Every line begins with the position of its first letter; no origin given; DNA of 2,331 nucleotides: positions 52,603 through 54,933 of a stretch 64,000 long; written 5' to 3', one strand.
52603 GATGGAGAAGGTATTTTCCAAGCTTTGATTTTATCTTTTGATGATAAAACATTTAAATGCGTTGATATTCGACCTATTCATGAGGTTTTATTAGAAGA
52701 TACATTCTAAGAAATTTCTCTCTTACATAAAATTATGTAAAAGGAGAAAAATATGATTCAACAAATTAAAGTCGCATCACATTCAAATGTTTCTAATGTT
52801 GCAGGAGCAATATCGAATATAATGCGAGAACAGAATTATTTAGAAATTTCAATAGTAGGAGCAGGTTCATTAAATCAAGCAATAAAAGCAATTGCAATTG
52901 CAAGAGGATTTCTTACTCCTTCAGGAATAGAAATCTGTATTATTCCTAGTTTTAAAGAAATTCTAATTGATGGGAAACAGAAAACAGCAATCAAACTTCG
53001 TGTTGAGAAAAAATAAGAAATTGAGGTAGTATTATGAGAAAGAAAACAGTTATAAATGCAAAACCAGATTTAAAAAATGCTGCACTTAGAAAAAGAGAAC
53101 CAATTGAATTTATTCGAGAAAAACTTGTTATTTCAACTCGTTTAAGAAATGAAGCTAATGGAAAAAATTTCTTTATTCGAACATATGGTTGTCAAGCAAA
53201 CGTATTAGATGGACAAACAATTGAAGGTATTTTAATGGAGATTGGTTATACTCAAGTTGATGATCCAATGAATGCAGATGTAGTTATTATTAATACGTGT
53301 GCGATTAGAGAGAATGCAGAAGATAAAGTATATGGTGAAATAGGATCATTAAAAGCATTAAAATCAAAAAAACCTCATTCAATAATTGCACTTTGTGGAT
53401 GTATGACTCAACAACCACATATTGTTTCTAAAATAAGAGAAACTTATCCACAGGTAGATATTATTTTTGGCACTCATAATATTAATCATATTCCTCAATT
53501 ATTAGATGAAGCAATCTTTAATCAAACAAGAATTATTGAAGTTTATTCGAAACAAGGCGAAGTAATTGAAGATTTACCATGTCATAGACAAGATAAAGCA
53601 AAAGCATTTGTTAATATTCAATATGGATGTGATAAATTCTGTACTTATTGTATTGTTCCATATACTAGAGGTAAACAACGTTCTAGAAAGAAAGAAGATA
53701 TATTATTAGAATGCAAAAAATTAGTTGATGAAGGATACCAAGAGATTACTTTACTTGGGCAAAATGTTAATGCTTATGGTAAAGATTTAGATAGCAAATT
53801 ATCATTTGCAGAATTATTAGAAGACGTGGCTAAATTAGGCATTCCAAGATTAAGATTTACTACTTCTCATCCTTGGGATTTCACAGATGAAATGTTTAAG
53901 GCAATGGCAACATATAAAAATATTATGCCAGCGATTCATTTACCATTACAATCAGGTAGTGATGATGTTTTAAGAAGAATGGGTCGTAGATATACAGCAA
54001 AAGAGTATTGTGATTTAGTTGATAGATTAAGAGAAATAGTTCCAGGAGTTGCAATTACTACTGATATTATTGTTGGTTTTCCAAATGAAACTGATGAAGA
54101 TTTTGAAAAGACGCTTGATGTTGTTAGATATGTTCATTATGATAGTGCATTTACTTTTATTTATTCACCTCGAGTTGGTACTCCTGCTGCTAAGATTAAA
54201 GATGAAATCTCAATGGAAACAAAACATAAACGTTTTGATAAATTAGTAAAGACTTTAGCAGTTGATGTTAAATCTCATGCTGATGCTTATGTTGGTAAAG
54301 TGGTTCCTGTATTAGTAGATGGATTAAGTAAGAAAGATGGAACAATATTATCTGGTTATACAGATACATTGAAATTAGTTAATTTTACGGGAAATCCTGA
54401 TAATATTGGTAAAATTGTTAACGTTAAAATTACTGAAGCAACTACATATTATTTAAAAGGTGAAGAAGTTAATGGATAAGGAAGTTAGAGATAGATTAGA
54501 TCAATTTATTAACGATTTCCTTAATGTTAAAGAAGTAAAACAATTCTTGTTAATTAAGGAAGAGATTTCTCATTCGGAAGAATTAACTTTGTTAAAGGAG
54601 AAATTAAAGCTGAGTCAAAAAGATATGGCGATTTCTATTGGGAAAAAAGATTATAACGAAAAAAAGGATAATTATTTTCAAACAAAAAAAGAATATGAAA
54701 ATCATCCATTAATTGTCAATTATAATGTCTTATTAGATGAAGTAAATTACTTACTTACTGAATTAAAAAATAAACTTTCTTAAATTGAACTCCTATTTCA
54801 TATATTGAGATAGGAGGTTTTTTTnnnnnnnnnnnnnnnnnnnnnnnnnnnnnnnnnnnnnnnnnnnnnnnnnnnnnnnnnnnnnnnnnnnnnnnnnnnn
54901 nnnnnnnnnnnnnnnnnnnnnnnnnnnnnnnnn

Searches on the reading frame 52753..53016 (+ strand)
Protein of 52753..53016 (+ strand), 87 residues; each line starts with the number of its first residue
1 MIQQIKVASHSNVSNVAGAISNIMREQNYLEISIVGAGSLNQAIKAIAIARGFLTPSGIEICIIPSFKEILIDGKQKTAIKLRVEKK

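Call 26: search_protein_families(library=pfam, proteins=[window:52753-53016:+], max_evalue=0.01)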
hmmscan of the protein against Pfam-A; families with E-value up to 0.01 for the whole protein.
window:52753-53016:+ (87 aa): 1 family
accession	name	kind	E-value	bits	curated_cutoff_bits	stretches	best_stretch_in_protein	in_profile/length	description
PF04232.17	SpoVS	-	4.6e-30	103.6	24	1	5-85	3-83/83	Stage V sporulation protein S (SpoVS)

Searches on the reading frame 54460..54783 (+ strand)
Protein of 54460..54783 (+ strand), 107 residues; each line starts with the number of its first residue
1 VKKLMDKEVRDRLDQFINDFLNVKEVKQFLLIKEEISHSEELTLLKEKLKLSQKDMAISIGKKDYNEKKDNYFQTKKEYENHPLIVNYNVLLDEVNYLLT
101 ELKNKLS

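Call 26: search_protein_families(library=pfam, proteins=[window:54460-54783:+], max_evalue=0.01)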
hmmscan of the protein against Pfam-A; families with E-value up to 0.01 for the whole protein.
window:54460-54783:+ (107 aa): 1 family
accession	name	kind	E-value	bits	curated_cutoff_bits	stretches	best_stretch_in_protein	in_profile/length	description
PF06133.16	Com_YlbF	-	1.9e-05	25.5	23.9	1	11-106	3-100/105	Control of competence regulator ComK, YlbF/YmcA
